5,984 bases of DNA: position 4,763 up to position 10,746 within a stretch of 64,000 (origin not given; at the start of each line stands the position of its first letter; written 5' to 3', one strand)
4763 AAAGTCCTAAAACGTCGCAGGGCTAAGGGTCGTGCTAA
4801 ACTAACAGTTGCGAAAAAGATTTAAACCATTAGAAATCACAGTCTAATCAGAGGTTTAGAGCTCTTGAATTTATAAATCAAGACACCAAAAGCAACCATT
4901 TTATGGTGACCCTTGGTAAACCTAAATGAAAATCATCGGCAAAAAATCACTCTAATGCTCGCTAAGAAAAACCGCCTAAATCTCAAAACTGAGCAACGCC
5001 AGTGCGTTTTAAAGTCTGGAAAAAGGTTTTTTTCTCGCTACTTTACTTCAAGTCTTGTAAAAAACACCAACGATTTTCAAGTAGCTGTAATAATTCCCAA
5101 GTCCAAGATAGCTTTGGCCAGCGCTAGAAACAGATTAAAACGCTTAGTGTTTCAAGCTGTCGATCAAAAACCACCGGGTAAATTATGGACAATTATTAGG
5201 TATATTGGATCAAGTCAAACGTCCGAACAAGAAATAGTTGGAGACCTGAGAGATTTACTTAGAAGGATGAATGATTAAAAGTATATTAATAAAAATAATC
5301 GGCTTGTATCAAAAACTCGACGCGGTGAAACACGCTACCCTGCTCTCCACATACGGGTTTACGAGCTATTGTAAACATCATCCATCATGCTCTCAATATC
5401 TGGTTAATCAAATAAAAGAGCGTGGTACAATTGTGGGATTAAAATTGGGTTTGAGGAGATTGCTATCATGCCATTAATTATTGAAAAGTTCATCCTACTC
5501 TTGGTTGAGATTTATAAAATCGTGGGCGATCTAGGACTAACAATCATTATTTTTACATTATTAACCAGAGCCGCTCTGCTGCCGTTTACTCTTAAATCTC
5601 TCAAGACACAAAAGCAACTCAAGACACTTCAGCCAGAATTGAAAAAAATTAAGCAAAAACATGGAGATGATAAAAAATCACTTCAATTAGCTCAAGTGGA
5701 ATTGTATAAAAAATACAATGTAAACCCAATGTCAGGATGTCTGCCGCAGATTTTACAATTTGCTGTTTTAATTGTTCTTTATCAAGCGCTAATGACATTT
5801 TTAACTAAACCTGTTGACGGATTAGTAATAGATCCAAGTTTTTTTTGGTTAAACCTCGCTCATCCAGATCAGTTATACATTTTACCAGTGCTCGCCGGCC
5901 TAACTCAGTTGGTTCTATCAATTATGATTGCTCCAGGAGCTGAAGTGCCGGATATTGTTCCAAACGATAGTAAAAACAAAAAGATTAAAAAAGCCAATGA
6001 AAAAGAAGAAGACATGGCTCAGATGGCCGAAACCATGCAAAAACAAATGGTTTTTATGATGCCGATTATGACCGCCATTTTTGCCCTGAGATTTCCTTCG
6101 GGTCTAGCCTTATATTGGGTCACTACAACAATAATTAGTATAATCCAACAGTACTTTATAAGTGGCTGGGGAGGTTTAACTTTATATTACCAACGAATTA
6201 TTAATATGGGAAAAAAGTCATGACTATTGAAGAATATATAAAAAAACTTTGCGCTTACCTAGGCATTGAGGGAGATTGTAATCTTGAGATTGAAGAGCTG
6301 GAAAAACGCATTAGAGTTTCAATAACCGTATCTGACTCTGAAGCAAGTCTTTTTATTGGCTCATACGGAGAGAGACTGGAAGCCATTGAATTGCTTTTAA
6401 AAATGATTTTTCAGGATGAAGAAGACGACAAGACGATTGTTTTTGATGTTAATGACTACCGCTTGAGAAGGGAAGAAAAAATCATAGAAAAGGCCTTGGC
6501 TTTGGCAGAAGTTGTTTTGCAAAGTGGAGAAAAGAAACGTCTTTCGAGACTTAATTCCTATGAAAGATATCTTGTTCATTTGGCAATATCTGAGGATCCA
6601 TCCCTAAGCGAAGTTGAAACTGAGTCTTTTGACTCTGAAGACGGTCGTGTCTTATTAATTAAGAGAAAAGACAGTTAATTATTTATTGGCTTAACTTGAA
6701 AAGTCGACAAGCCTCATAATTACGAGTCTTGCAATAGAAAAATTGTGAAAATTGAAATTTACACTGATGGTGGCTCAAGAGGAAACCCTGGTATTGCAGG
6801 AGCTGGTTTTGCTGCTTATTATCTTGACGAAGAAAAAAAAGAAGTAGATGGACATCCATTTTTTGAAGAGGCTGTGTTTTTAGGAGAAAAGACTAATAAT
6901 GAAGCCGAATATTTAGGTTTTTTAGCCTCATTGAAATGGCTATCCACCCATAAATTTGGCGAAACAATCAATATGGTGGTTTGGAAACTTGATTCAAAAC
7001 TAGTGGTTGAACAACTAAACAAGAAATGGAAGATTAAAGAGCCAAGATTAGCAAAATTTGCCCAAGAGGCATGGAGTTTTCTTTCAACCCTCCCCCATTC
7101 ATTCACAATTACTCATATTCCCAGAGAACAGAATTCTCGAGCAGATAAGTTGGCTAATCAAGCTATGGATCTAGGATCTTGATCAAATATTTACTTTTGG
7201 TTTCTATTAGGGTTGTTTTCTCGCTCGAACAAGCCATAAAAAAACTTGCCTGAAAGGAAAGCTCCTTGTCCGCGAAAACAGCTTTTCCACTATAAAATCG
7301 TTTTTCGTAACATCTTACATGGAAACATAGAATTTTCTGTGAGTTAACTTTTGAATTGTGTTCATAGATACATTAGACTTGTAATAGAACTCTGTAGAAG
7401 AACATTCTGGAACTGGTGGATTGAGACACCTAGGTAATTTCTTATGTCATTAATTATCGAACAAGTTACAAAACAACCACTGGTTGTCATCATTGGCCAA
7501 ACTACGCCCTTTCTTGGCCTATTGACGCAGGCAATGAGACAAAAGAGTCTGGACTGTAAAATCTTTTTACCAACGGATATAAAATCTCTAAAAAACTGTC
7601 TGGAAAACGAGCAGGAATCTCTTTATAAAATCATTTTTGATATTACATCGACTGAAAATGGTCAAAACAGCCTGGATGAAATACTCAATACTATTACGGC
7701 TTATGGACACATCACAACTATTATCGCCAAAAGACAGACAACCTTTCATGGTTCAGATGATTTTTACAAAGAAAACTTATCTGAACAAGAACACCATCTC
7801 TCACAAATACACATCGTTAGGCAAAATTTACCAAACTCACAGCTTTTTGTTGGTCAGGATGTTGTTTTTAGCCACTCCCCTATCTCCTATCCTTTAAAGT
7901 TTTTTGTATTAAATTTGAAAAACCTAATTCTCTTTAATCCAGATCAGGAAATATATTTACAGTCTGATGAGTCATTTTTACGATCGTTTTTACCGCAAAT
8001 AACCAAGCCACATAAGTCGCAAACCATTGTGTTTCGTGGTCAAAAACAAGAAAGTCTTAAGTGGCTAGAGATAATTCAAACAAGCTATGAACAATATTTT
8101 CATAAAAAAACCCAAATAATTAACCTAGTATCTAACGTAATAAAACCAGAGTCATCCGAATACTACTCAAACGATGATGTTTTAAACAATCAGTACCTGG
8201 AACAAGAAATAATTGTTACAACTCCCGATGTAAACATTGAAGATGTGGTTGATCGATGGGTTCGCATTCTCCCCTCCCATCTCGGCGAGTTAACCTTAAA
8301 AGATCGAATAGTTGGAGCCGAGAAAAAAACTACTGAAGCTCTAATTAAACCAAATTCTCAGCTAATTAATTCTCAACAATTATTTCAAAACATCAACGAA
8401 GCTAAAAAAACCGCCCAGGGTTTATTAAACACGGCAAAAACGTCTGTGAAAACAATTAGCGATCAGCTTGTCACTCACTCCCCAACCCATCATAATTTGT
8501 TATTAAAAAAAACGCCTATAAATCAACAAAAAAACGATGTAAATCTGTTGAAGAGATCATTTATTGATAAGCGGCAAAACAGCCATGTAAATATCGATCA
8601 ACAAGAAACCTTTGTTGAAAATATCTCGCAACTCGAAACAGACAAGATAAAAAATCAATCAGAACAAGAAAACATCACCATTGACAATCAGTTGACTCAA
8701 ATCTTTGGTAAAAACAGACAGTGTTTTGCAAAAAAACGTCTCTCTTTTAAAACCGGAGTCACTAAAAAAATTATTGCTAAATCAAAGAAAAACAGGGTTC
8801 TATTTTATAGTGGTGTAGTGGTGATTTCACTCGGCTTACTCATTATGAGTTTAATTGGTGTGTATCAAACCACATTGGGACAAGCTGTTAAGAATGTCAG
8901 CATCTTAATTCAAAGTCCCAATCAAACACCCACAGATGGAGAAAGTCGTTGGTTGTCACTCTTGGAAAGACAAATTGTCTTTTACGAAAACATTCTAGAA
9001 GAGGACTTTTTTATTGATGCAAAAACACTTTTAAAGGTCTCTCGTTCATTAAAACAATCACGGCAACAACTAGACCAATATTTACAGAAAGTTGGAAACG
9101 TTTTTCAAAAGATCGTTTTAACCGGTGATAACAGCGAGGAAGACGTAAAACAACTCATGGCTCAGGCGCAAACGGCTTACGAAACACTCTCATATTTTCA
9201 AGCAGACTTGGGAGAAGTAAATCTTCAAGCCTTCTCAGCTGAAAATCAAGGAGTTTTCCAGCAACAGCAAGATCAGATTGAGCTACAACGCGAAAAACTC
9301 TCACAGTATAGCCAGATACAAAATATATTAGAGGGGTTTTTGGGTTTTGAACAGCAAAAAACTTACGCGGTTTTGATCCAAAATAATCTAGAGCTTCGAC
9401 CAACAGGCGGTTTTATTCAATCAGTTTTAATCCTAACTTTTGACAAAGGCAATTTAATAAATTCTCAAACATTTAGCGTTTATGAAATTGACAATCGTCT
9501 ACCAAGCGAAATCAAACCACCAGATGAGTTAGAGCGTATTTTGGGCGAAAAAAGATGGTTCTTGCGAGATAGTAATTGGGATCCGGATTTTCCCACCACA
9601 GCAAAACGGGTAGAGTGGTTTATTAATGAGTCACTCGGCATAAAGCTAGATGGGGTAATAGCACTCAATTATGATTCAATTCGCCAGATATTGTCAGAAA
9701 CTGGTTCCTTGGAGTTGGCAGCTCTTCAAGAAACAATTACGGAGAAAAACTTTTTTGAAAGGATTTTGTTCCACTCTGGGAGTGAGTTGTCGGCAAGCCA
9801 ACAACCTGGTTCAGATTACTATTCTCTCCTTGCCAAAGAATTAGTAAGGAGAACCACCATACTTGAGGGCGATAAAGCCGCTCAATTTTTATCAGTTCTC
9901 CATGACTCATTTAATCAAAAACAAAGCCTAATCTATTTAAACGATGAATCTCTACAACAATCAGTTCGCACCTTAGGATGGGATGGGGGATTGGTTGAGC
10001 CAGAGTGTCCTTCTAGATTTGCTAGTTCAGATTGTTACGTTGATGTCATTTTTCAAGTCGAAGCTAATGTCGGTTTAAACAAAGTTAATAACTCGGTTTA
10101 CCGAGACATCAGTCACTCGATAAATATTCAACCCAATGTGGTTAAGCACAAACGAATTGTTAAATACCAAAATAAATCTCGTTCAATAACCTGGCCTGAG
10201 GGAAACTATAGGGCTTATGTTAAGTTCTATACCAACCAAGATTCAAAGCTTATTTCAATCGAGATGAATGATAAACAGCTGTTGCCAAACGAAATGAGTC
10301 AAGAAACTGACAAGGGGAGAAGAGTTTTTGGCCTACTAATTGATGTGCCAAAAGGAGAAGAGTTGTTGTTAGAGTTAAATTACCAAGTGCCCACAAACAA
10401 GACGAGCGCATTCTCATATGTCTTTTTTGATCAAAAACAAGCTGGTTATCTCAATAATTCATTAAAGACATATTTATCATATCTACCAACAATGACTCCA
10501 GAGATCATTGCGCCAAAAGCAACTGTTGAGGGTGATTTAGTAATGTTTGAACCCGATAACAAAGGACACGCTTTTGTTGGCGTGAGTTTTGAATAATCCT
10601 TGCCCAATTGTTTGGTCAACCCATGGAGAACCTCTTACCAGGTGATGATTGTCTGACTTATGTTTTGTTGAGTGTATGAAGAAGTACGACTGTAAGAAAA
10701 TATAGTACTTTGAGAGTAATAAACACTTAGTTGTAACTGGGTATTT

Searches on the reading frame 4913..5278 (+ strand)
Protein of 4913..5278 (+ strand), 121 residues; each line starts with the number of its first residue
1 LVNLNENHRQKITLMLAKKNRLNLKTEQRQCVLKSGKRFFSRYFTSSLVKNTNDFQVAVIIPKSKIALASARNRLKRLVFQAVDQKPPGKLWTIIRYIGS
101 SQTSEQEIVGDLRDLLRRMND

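Call 7: search_protein_families(library=pfam, max_evalue=0.001, proteins=[window:4913-5278:+])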
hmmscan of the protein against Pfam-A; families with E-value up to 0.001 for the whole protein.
window:4913-5278:+ (121 aa): 1 family
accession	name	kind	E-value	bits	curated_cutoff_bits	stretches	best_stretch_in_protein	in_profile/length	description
PF00825.24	Ribonuclease_P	-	9.5e-11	42.2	22.3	1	16-119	1-108/109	Ribonuclease P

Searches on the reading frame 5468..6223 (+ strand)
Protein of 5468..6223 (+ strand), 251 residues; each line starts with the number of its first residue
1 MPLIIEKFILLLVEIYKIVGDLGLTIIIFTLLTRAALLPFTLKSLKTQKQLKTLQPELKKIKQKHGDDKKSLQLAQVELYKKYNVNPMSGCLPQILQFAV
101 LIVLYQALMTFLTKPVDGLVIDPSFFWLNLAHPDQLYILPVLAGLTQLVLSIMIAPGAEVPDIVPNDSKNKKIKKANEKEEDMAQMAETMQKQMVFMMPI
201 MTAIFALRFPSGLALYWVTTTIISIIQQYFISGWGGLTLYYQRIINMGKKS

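Call 7: search_protein_families(library=pfam, max_evalue=0.001, proteins=[window:5468-6223:+])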
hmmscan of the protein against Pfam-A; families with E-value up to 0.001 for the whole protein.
window:5468-6223:+ (251 aa): 1 family
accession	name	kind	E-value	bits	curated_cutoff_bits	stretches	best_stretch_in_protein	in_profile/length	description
PF02096.25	60KD_IMP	-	1.6e-47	162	35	1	23-231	2-161/163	60Kd inner membrane protein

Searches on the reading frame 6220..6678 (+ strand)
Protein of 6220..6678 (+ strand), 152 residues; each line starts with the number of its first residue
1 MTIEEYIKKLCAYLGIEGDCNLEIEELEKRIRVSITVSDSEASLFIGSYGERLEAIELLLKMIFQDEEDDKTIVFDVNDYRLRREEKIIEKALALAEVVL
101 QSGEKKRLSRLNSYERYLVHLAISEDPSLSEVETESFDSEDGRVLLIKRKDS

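Call 7: search_protein_families(library=pfam, max_evalue=0.001, proteins=[window:6220-6678:+])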
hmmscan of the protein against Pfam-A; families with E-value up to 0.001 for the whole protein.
window:6220-6678:+ (152 aa): 2 families
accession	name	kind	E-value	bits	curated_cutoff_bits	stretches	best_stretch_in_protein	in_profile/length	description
PF01424.28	R3H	-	1.8e-07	31.5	26.8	1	92-148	7-59/60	R3H domain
PF13083.13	KH_KhpA-B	-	0.00022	21.5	32.1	1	5-69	2-67/73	KhpA/KhpB, KH domain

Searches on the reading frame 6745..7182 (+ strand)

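Call 7: search_protein_families(library=pfam, max_evalue=0.001, proteins=[window:6745-7182:+])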
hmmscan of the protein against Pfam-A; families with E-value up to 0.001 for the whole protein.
window:6745-7182:+ (145 aa): 2 families
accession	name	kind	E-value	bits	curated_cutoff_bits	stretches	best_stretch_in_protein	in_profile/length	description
PF13456.12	RVT_3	-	1.3e-14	54.6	21.6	1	44-140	33-123/123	Reverse transcriptase-like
PF00075.30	RNase_H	-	5.6e-10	40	25.8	1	3-141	4-140/141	RNase H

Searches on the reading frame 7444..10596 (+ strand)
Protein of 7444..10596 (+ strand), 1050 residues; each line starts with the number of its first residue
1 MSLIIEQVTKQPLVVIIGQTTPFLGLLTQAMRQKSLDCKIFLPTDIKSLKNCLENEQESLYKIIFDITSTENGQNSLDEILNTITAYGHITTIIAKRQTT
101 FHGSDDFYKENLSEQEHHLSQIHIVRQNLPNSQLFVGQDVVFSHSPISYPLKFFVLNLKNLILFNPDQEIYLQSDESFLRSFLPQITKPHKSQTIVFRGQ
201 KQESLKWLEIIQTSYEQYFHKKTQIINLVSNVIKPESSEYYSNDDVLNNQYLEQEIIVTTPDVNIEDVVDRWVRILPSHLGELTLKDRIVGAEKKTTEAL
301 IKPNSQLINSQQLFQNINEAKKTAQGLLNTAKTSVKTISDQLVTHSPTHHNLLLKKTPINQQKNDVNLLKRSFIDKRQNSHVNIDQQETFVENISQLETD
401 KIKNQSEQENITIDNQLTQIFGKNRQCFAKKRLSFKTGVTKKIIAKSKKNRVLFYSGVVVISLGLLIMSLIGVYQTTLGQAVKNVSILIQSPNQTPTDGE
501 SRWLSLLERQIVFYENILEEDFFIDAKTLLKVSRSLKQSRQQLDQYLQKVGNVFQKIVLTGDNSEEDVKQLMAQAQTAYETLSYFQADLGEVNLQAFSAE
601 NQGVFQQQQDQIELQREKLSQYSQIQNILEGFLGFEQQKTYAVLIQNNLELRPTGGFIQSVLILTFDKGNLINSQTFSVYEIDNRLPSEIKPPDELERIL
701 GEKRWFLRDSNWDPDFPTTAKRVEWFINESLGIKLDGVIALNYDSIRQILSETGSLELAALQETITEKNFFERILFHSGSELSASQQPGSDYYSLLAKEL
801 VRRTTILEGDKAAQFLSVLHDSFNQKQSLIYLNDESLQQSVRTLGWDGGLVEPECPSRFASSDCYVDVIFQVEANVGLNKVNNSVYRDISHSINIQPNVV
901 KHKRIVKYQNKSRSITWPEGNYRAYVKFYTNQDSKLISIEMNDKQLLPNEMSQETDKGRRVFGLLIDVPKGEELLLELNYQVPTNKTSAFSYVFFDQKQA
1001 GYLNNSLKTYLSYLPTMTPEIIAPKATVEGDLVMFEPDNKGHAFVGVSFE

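Call 7: search_protein_families(library=pfam, max_evalue=0.001, proteins=[window:7444-10596:+])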
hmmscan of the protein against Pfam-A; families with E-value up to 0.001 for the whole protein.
window:7444-10596:+ (1050 aa): 1 family
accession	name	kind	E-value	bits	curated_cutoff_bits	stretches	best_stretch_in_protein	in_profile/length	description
PF13196.11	DUF4012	-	4.2e-25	89.4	28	1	637-772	2-137/144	Protein of unknown function (DUF4012)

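Call 58: search_protein_families(library=pfam, max_evalue=0.01, proteins=[window:7444-10596:+])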
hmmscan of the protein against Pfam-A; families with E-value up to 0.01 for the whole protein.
window:7444-10596:+ (1050 aa): 1 family
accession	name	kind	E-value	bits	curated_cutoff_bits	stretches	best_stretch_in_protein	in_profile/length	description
PF13196.11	DUF4012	-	4.2e-25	89.4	28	1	637-772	2-137/144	Protein of unknown function (DUF4012)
